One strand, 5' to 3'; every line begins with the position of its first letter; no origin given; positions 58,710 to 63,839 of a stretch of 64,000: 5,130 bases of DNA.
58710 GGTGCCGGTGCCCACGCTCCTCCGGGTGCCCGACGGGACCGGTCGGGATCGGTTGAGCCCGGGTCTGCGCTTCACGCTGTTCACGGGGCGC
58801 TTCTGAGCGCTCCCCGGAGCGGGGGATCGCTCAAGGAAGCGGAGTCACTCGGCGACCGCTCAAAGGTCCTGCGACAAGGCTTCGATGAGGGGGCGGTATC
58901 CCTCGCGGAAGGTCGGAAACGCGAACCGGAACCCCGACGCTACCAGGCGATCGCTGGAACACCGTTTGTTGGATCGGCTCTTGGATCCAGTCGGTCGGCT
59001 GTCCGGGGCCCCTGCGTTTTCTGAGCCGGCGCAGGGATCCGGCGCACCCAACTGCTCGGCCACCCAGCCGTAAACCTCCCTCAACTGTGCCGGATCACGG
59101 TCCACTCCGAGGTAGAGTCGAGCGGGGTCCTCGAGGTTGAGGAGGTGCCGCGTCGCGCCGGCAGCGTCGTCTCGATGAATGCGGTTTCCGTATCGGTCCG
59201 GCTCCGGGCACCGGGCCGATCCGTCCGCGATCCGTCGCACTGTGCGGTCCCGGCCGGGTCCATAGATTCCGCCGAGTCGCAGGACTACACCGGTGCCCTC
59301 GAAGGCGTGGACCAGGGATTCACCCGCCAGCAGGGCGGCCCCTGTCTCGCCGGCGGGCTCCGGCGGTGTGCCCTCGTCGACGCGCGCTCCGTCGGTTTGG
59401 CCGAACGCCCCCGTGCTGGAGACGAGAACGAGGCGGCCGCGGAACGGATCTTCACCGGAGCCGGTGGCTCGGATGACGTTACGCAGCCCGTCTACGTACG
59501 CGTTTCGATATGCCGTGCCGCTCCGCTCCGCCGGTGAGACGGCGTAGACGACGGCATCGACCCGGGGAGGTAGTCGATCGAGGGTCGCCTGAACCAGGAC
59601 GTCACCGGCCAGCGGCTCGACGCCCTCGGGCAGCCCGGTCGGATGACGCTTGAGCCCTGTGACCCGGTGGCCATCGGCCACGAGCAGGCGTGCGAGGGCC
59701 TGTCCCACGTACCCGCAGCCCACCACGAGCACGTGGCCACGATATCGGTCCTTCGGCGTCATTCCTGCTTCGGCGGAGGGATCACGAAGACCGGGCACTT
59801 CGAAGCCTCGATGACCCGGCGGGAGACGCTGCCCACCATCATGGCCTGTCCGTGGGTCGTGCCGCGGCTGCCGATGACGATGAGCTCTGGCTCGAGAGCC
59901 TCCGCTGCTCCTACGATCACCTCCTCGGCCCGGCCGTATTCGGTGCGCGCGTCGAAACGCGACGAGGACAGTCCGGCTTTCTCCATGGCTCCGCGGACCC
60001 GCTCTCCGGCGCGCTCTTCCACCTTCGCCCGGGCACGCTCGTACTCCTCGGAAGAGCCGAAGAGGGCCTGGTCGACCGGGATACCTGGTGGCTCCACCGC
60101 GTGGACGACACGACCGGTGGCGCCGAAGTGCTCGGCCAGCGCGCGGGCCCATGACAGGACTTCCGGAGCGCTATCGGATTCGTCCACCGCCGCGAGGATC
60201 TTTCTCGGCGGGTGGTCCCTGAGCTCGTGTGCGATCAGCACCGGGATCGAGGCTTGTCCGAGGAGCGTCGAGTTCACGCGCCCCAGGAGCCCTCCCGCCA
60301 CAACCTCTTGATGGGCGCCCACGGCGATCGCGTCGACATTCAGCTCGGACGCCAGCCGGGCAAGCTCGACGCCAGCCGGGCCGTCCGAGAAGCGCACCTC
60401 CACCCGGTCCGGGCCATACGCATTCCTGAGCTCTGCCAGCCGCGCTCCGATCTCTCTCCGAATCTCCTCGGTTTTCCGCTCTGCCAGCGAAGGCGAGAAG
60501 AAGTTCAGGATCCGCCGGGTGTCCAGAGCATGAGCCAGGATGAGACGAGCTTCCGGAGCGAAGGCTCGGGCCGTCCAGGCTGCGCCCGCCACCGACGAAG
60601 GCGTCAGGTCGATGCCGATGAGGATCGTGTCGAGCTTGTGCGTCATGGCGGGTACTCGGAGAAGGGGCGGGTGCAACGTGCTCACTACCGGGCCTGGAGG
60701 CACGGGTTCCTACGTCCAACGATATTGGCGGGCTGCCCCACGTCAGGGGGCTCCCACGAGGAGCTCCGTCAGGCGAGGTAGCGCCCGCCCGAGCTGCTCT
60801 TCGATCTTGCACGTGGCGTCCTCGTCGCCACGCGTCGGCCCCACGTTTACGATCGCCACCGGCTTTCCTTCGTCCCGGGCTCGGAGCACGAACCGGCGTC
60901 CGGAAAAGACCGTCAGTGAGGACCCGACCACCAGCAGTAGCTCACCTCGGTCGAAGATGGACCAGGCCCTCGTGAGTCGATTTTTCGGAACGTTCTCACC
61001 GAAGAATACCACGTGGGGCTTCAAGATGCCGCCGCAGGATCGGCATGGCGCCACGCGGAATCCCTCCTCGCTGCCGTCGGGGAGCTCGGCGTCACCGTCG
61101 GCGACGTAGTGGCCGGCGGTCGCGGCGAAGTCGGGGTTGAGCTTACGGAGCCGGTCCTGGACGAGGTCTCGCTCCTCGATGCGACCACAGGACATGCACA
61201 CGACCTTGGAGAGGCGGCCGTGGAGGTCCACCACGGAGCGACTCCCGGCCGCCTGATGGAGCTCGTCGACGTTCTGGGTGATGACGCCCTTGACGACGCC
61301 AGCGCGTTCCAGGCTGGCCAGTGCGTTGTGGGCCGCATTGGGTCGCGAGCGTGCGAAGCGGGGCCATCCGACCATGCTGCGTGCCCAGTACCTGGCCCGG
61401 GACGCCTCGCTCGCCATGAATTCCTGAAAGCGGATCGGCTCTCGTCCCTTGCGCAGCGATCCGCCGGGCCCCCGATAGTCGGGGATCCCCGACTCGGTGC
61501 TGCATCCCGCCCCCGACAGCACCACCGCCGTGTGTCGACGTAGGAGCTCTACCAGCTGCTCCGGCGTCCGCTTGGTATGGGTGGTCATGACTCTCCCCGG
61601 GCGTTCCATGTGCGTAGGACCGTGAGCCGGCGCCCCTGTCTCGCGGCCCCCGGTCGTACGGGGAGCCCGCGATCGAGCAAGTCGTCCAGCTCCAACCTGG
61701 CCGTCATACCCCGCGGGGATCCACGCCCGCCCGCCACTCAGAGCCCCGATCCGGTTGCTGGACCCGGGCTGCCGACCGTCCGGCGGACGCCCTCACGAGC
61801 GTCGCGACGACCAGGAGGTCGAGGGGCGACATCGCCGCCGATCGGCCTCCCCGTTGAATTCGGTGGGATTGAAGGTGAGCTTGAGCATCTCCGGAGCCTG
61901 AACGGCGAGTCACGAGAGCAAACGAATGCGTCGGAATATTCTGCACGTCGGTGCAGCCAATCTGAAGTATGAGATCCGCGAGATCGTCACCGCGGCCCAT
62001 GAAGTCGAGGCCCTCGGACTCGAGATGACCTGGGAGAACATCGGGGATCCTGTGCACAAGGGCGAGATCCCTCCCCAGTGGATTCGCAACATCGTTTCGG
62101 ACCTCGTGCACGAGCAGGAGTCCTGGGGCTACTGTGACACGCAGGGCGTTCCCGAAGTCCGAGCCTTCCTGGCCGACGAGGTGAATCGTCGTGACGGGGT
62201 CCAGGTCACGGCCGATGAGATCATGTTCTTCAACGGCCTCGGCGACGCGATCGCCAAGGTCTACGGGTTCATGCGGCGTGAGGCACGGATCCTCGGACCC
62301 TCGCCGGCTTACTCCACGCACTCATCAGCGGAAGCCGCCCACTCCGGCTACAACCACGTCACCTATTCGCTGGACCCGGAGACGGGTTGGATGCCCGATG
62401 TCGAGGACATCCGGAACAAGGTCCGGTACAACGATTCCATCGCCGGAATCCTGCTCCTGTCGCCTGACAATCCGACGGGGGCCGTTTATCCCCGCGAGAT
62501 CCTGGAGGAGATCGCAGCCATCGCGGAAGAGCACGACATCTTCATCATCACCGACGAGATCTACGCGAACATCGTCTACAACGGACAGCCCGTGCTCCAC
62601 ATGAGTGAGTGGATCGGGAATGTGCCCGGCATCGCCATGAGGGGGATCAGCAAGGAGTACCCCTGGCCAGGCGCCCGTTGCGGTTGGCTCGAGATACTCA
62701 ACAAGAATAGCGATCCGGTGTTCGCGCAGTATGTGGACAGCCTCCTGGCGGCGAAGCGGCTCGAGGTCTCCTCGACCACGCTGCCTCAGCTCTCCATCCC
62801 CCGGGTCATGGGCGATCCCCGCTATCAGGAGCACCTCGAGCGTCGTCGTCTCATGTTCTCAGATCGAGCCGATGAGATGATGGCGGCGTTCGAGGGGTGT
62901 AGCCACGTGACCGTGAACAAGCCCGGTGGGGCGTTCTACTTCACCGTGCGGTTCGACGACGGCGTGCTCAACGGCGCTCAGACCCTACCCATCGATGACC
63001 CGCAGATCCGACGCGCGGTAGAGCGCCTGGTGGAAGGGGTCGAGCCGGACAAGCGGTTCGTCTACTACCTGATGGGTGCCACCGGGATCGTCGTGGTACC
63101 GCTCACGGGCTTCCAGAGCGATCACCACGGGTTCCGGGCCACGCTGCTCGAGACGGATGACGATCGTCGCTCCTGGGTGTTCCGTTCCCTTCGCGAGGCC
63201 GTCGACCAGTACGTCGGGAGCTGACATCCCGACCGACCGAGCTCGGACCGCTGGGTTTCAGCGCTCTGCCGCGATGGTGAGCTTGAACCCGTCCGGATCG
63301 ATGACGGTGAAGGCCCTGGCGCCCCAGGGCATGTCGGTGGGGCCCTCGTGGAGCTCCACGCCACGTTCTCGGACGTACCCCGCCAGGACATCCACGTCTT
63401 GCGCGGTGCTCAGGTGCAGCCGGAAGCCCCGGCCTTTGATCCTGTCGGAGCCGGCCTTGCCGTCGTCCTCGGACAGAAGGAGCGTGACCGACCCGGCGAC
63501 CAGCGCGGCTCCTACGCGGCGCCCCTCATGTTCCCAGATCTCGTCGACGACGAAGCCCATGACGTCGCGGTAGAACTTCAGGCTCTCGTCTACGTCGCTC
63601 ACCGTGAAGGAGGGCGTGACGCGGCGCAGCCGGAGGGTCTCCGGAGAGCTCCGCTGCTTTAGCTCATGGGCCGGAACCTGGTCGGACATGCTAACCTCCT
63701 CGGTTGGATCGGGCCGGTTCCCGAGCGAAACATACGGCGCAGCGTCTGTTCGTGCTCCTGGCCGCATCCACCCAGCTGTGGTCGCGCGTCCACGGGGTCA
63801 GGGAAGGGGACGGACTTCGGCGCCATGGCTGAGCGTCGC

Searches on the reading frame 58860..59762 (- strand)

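Call 11: search_protein_families(library=pfam, proteins=[window:58860-59762:-], max_evalue=0.001)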
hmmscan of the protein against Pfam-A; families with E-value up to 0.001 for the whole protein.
window:58860-59762:- (300 aa): 4 families
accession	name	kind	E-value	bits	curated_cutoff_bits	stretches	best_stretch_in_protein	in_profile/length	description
PF01370.27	Epimerase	-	3.6e-13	49.9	20.9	1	11-177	1-184/240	NAD dependent epimerase/dehydratase family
PF13460.12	NAD_binding_10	-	2.1e-07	31.4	27.2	1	17-125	4-107/184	NAD(P)H-binding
PF04321.23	RmlD_sub_bind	-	3.8e-07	29.9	27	1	11-179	3-164/287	RmlD substrate binding domain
PF03807.23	F420_oxidored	-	0.00076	20.5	21.6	0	12-79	3-71/94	NADP oxidoreductase coenzyme F420-dependent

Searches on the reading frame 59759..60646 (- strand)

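Call 11: search_protein_families(library=pfam, proteins=[window:59759-60646:-], max_evalue=0.001)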
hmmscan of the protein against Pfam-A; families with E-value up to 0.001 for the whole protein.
window:59759-60646:- (295 aa): 1 family
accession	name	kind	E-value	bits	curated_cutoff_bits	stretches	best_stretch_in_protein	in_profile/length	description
PF00582.32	Usp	-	1.6e-42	145.8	24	2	148-290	3-141/141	Universal stress protein family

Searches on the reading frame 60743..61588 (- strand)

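Call 11: search_protein_families(library=pfam, proteins=[window:60743-61588:-], max_evalue=0.001)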
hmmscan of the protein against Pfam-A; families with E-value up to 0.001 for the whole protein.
window:60743-61588:- (281 aa): 1 family
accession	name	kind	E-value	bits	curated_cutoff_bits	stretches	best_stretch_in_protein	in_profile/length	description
PF02146.23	SIR2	-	2.3e-43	148.6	24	1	26-228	1-179/180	Sir2 family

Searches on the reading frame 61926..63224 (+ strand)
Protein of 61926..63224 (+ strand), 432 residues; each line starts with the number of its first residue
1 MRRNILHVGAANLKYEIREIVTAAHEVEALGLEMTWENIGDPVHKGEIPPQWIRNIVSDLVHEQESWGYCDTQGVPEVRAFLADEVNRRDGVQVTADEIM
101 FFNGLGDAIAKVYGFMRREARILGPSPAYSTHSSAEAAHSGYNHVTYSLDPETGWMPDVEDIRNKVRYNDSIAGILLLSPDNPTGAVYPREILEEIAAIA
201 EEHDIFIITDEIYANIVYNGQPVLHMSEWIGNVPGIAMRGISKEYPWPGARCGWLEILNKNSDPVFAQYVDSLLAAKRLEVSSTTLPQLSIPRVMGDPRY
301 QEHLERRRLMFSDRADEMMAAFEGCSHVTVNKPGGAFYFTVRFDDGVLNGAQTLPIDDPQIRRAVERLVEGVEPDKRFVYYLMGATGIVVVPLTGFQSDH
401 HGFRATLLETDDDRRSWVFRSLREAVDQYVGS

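Call 11: search_protein_families(library=pfam, proteins=[window:61926-63224:+], max_evalue=0.001)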
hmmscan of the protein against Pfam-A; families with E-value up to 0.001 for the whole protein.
window:61926-63224:+ (432 aa): 1 family
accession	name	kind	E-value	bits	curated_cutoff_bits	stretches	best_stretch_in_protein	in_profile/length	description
PF00155.27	Aminotran_1_2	-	8.9e-36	124.3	19.7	1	48-407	18-346/361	Aminotransferase class I and II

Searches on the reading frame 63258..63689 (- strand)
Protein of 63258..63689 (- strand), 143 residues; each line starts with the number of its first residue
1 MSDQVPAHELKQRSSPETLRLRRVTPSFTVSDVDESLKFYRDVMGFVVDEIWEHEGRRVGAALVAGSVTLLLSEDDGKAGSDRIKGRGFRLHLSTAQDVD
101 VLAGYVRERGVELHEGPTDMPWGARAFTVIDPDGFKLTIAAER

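Call 11: search_protein_families(library=pfam, proteins=[window:63258-63689:-], max_evalue=0.001)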
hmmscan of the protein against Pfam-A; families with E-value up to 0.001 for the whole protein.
window:63258-63689:- (143 aa): 4 families
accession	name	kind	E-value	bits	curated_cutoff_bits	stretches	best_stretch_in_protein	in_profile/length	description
PF00903.31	Glyoxalase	-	6.5e-18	65.7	20.6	1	28-137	7-119/121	Glyoxalase/Bleomycin resistance protein/Dioxygenase superfamily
PF12681.13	Glyoxalase_2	-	4.5e-06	27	30.1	1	28-139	6-113/118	Glyoxalase-like domain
PF19581.5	Glyoxalase_7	-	2.6e-05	24.6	23.6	1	20-138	12-125/133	Glyoxalase superfamily protein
PF18029.7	Glyoxalase_6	-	0.00019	22.5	23.6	1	30-137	6-103/106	Glyoxalase-like domain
